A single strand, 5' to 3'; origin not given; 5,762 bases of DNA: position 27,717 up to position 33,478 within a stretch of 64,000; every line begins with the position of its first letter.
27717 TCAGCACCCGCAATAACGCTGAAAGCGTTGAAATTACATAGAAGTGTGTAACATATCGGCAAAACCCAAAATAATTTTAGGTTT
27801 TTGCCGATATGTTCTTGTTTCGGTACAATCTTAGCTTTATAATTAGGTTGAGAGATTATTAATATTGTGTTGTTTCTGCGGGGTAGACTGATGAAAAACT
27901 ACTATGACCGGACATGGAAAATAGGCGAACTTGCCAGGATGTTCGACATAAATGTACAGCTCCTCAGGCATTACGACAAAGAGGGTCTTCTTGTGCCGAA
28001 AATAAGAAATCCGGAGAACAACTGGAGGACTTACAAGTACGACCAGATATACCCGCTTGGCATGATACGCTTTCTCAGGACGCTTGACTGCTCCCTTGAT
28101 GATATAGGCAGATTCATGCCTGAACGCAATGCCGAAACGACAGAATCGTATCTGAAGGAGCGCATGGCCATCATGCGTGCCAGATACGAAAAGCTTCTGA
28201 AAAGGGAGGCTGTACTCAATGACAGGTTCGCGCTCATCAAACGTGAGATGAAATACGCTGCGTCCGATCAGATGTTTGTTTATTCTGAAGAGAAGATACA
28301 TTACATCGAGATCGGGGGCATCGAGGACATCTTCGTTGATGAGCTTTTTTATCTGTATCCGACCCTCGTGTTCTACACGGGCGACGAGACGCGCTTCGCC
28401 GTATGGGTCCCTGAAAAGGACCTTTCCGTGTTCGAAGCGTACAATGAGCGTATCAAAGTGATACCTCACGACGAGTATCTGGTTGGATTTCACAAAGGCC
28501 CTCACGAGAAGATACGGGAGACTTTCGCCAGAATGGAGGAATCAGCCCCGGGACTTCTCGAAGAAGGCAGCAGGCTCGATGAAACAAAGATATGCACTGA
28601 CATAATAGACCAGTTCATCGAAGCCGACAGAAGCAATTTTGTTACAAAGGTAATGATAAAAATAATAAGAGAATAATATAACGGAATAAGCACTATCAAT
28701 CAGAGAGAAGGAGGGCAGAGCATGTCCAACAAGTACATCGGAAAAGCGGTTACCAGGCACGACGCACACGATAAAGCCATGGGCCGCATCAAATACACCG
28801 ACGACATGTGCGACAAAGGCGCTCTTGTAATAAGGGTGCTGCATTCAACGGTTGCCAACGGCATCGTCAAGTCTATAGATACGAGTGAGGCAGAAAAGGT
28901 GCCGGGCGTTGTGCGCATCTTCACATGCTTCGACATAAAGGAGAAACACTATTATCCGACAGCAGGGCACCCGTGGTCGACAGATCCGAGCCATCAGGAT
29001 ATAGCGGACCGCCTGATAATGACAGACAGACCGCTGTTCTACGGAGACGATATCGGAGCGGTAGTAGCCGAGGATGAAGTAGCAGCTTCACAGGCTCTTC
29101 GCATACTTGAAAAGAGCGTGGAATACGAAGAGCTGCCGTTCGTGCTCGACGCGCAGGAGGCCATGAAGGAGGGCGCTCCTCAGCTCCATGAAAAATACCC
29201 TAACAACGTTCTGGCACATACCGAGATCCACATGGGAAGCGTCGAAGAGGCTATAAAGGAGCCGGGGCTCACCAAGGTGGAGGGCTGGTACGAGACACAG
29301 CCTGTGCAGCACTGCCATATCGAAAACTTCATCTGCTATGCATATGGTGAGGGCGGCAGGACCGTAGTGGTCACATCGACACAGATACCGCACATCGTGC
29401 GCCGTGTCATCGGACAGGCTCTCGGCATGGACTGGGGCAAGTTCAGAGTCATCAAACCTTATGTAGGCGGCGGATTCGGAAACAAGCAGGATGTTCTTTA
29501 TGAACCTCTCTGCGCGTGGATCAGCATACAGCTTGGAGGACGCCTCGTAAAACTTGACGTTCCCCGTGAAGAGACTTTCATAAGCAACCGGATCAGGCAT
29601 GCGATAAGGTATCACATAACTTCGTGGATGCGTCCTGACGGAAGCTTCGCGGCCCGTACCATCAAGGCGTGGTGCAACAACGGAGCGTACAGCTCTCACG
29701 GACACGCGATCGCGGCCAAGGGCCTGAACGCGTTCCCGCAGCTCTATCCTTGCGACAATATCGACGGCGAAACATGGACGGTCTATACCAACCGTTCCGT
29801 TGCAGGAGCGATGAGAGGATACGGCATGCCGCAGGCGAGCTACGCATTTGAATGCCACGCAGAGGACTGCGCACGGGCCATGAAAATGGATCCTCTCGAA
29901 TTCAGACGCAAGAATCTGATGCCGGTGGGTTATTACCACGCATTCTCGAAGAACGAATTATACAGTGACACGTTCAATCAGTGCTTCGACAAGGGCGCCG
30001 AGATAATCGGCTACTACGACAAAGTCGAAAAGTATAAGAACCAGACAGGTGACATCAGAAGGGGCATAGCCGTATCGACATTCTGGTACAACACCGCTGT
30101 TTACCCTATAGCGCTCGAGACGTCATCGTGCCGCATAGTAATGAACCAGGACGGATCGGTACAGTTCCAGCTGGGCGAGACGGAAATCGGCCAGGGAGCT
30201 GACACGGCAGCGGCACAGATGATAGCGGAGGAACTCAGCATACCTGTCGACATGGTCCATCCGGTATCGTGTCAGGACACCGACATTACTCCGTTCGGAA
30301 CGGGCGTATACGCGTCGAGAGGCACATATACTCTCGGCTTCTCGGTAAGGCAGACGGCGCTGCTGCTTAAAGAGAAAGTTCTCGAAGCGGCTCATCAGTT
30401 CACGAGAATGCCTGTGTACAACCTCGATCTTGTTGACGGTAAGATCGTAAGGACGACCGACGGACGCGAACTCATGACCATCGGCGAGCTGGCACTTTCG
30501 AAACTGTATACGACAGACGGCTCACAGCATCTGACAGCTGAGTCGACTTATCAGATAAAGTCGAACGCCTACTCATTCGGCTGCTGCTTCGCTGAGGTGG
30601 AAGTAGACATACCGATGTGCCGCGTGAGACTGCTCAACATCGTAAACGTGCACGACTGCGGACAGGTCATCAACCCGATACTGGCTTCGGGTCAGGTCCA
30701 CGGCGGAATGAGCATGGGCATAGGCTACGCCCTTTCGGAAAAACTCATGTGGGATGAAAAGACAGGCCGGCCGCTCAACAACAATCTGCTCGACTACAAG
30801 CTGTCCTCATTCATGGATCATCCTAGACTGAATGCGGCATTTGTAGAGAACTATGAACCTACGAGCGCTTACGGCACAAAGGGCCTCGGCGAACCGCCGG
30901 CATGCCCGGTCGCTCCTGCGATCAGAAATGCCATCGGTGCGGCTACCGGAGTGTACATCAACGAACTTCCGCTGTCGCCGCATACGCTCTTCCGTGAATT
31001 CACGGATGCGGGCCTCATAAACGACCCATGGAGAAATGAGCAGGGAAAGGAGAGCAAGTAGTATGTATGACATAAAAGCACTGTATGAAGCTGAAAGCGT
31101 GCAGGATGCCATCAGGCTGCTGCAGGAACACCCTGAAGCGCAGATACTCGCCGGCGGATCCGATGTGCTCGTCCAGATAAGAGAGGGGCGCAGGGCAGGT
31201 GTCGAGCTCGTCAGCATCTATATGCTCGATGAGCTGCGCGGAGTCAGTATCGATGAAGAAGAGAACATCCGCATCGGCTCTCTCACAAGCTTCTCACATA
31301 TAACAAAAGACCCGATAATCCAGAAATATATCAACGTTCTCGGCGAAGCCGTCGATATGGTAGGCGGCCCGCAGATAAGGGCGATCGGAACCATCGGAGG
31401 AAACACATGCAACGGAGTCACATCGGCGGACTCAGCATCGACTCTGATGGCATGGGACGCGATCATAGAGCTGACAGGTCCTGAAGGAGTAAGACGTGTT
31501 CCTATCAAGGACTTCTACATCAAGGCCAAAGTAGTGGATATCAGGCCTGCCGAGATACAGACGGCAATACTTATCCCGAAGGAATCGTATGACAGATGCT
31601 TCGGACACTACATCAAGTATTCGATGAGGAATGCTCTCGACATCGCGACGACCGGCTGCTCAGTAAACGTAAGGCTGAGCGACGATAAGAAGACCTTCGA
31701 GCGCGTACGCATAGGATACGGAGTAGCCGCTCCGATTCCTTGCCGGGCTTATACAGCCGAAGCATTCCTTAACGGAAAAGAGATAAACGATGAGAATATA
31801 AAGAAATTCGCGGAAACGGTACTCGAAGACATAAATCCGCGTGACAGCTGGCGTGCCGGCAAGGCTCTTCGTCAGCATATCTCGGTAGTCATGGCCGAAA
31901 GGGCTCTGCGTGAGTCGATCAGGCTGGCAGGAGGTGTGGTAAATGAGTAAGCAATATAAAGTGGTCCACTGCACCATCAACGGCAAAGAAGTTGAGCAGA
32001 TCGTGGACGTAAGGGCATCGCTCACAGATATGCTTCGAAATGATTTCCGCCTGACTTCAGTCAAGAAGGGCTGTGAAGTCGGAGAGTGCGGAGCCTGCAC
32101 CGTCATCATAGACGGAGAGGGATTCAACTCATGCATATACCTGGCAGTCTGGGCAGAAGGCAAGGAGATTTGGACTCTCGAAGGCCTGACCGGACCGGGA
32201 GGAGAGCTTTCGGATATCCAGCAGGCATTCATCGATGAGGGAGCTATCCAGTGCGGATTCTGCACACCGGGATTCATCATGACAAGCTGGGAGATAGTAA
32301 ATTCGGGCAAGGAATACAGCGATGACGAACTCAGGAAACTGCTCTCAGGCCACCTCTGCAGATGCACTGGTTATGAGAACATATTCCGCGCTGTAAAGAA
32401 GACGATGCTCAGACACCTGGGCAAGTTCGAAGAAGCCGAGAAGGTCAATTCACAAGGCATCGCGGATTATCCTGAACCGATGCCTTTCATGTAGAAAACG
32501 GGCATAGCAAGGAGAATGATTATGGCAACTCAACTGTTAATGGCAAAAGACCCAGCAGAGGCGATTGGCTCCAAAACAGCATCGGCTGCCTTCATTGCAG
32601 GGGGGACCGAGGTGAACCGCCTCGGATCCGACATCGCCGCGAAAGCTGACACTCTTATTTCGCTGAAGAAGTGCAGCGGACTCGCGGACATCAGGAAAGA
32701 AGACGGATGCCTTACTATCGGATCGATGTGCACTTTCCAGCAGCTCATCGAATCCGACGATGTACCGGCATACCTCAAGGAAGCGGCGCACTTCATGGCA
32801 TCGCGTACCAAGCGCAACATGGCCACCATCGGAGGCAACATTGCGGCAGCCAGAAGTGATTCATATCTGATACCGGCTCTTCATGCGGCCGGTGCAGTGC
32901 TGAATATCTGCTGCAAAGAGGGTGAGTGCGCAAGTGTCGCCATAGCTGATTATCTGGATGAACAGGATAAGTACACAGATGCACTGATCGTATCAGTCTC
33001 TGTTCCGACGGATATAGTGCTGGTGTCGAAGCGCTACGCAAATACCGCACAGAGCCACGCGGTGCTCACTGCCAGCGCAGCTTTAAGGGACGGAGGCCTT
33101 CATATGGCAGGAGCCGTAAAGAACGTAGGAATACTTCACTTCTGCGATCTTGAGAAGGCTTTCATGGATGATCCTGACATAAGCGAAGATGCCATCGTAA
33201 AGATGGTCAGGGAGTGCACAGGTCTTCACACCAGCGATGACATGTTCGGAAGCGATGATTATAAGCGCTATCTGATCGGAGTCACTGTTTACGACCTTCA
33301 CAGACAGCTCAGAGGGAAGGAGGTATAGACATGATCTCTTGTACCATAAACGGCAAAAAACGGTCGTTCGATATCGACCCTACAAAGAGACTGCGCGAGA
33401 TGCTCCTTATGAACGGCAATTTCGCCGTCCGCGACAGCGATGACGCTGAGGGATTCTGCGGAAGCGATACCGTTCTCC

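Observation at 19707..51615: About 32 kb selenium-dependent molybdenum-hydroxylase purine/urate fermentation supercluster with its own molybdate supply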

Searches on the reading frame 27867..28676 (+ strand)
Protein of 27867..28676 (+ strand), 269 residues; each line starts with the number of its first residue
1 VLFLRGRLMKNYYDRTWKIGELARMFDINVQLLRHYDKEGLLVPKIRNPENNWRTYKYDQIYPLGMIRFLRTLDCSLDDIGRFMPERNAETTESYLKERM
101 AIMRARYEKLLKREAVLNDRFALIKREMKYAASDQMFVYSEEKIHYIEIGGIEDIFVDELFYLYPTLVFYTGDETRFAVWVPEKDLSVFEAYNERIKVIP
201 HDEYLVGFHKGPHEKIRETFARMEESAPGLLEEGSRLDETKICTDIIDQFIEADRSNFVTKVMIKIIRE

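Call 3: search_protein_families(library=ncbifam, proteins=[window:27867-28676:+], max_evalue=0.00001)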
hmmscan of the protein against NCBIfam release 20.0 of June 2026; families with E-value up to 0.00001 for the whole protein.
window:27867-28676:+ (269 aa): 6 families
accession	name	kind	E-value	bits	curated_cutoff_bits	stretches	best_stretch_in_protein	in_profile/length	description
NF053782.1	ChlnTransRegdde3219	equivalog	5.3e-15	55.6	450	1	15-130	5-121/278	choline utilization transcriptional activator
TIGR02047.1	CadR-PbrR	equivalog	7.9e-12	45.3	151.45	1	18-112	2-100/127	Cd(II)/Pb(II)-responsive transcriptional regulator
TIGR02051.1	MerR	equivalog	2.1e-09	37.7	150.85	1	18-122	1-107/124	mercury resistance transcriptional regulator MerR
NF007069.0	PRK09514.1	equivalog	1.2e-08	35.1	143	1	17-110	2-93/141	Zn(2+)-responsive transcriptional regulator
TIGR02044.1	CueR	equivalog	3.7e-07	30.2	147.4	1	19-89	3-72/127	Cu(I)-responsive transcriptional regulator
TIGR02043.1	ZntR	equivalog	6e-07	29.7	167.95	1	17-110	2-93/131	Zn(2+)-responsive transcriptional regulator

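Call 12: search_protein_families(library=pfam, proteins=[window:27867-28676:+], max_evalue=0.001)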
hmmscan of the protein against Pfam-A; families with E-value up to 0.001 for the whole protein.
window:27867-28676:+ (269 aa): 2 families
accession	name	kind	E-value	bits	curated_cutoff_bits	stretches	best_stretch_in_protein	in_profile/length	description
PF13411.12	MerR_1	-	3.4e-13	49.9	21.6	1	18-85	2-67/69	MerR HTH family regulatory protein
PF00376.29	MerR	-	3.8e-11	43.1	28.2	1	18-56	1-38/38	MerR family regulatory protein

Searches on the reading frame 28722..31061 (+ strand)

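Call 3: search_protein_families(library=ncbifam, proteins=[window:28722-31061:+], max_evalue=0.00001)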
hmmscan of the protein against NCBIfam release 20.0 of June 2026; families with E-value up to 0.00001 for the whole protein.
window:28722-31061:+ (779 aa): 13 families
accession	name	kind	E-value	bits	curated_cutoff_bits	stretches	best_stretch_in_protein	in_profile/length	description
NF043082.1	XdhA_XDHase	equivalog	0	1142.2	780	1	6-766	1-758/758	xanthine dehydrogenase subunit XdhA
NF007426.0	PRK09970.1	equivalog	0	1088.5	916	1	2-766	2-761/761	xanthine dehydrogenase molybdenum-binding subunit XdhA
TIGR03194.1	4hydrxCoA_A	equivalog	1.5e-132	443.5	994.55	1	12-758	3-744/746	4-hydroxybenzoyl-CoA reductase subunit alpha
TIGR03313.1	Se_sel_red_Mo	hypoth_equivalog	1.5e-111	373.7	1101.9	2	161-760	351-949/951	molybdopterin-dependent oxidoreductase Mo/Fe-S-binding subunit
NF041018.1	glyceraldDH_alpha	equivalog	8.6e-109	365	790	1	4-756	1-740/741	glyceraldehyde dehydrogenase subunit alpha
NF045668.1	pterin_aldehy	equivalog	9.6e-92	308.5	1100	1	4-757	173-901/905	molybdopterin-dependent aldehyde oxidoreductase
TIGR03196.1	pucD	equivalog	5e-90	302.9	783.65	1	6-756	3-754/763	xanthine dehydrogenase subunit D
NF040766.1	CODH_aero_grp5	exception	6.8e-89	299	950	2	3-591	2-591/785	aerobic carbon-monoxide dehydrogenase large subunit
TIGR03311.1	Se_dep_XDH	equivalog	9.7e-86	288.6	830.45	2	4-555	160-680/848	selenium-dependent xanthine dehydrogenase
NF041671.1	peri_hyde_PaoC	equivalog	6.5e-77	259.5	1180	1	4-758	16-729/735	aldehyde oxidoreductase molybdenum-binding subunit PaoC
TIGR02416.1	CO_dehy_Mo_lg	equivalog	3.2e-75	253.8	991.15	1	20-755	7-763/770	aerobic carbon-monoxide dehydrogenase large subunit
TIGR02965.1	xanthine_xdhB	equivalog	2.4e-68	231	849.5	1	11-742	5-733/758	xanthine dehydrogenase molybdopterin binding subunit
TIGR02969.1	mam_aldehyde_ox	subfamily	1.1e-43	149.1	1912.3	1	3-742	573-1283/1330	aldehyde oxidase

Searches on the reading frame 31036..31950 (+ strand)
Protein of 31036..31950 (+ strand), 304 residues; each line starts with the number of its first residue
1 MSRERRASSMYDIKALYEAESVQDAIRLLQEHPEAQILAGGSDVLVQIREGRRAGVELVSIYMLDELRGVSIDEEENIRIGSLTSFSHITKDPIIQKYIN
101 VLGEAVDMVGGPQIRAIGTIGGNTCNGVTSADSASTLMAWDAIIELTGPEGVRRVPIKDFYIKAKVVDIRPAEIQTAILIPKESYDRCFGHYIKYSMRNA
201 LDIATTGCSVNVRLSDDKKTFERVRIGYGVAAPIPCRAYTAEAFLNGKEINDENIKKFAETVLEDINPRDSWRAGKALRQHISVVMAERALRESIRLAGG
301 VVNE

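Call 4: search_protein_families(library=ncbifam, proteins=[window:31036-31950:+], max_evalue=0.00001)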
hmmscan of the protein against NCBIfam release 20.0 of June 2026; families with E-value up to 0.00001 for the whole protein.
window:31036-31950:+ (304 aa): 7 families
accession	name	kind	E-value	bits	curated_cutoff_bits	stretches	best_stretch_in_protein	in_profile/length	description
NF043083.1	XdhB_XDHase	equivalog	2.3e-125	417.5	310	1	10-299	1-288/289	xanthine dehydrogenase subunit XdhB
NF007427.0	PRK09971.1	equivalog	3e-118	394.3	287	1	10-301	1-290/292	xanthine dehydrogenase FAD-binding subunit XdhB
NF041019.1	glyceraldDH_beta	equivalog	1e-51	175.9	350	1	16-293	8-279/280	glyceraldehyde dehydrogenase subunit beta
TIGR02963.1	xanthine_xdhA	equivalog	6e-48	163.6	467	1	9-289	188-463/468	xanthine dehydrogenase small subunit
TIGR03195.1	4hydrxCoA_B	equivalog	9.7e-36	123.5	404.55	2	18-126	9-116/321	4-hydroxybenzoyl-CoA reductase subunit beta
TIGR03199.1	pucC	equivalog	1.2e-22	80.5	306.05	1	21-277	3-252/264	xanthine dehydrogenase subunit C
TIGR02969.1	mam_aldehyde_ox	subfamily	1.7e-07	29.2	1912.3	1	96-276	328-507/1330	aldehyde oxidase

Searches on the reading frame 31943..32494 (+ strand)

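Call 4: search_protein_families(library=ncbifam, proteins=[window:31943-32494:+], max_evalue=0.00001)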
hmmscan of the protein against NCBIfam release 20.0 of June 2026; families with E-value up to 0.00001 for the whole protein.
window:31943-32494:+ (183 aa): 11 families
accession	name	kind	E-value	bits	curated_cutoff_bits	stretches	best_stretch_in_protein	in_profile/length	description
NF043084.2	XdhC_XDHase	equivalog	4.7e-77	256.7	217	1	7-155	2-150/151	xanthine dehydrogenase subunit XdhC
NF007387.0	PRK09908.1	equivalog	2e-54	183.3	212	1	5-154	6-155/159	xanthine dehydrogenase iron sulfur-binding subunit XdhC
NF041020.1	glyceraldDH_gamma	equivalog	5.1e-50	169.3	290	1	7-154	12-158/164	glyceraldehyde dehydrogenase subunit gamma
TIGR03198.1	pucE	equivalog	1.4e-45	154.4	254.3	1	9-154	5-148/151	xanthine dehydrogenase subunit E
TIGR03193.1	4hydroxCoAred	equivalog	1.7e-42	144.8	257.8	1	9-152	3-145/148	4-hydroxybenzoyl-CoA reductase subunit gamma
NF008514.0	PRK11433.1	equivalog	1.4e-40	139.1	322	1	6-153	51-212/218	aldehyde dehydrogenase iron-sulfur subunit PaoA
NF045668.1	pterin_aldehy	equivalog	7.7e-39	133.5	1100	1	10-154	5-151/905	molybdopterin-dependent aldehyde oxidoreductase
TIGR02963.1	xanthine_xdhA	equivalog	2.5e-38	131.9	467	1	15-156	8-159/468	xanthine dehydrogenase small subunit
TIGR03311.1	Se_dep_XDH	equivalog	3.7e-38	131.2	830.45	1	11-154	4-143/848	selenium-dependent xanthine dehydrogenase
TIGR02969.1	mam_aldehyde_ox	subfamily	4.7e-23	80.7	1912.3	1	12-162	7-167/1330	aldehyde oxidase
TIGR03313.1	Se_sel_red_Mo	hypoth_equivalog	3.2e-12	45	1101.9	1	11-157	2-147/951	molybdopterin-dependent oxidoreductase Mo/Fe-S-binding subunit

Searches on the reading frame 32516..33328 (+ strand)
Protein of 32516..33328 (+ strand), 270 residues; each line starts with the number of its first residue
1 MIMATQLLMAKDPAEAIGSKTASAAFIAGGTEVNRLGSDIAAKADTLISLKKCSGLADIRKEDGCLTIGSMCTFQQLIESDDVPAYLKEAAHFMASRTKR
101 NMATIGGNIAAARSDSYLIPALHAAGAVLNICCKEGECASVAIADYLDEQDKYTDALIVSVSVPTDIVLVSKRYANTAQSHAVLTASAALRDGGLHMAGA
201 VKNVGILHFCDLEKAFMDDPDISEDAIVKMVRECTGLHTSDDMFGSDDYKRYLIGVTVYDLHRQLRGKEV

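Call 4: search_protein_families(library=ncbifam, proteins=[window:32516-33328:+], max_evalue=0.00001)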
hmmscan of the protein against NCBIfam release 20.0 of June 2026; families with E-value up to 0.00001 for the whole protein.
window:32516-33328:+ (270 aa): 7 families
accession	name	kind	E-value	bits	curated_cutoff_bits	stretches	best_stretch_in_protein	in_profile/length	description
TIGR03312.1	Se_sel_red_FAD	hypoth_equivalog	4.8e-32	111.1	241.5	1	21-263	21-248/257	molybdopterin-dependent oxidoreductase FAD-binding subunit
NF043083.1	XdhB_XDHase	equivalog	7.7e-16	58.1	310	1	19-176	21-178/289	xanthine dehydrogenase subunit XdhB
NF007427.0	PRK09971.1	equivalog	1.3e-15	57.3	287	1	19-146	21-151/292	xanthine dehydrogenase FAD-binding subunit XdhB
TIGR02963.1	xanthine_xdhA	equivalog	1.7e-13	50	467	1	17-165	207-358/468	xanthine dehydrogenase small subunit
TIGR03199.1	pucC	equivalog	1.1e-12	47.8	306.05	1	17-251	10-255/264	xanthine dehydrogenase subunit C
NF041019.1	glyceraldDH_beta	equivalog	6.2e-12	45.3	350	1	26-257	29-272/280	glyceraldehyde dehydrogenase subunit beta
TIGR03195.1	4hydrxCoA_B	equivalog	1.2e-07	31.2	404.55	1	15-110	15-115/321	4-hydroxybenzoyl-CoA reductase subunit beta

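Call 58: search_protein_families(library=pfam, proteins=[window:32516-33328:+], max_evalue=0.00001)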
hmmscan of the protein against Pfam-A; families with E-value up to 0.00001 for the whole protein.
window:32516-33328:+ (270 aa): 1 family
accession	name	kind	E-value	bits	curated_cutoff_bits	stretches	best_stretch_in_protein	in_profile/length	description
PF00941.27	FAD_binding_5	-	2.1e-26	93.2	27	1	11-165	9-169/170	FAD binding domain in molybdopterin dehydrogenase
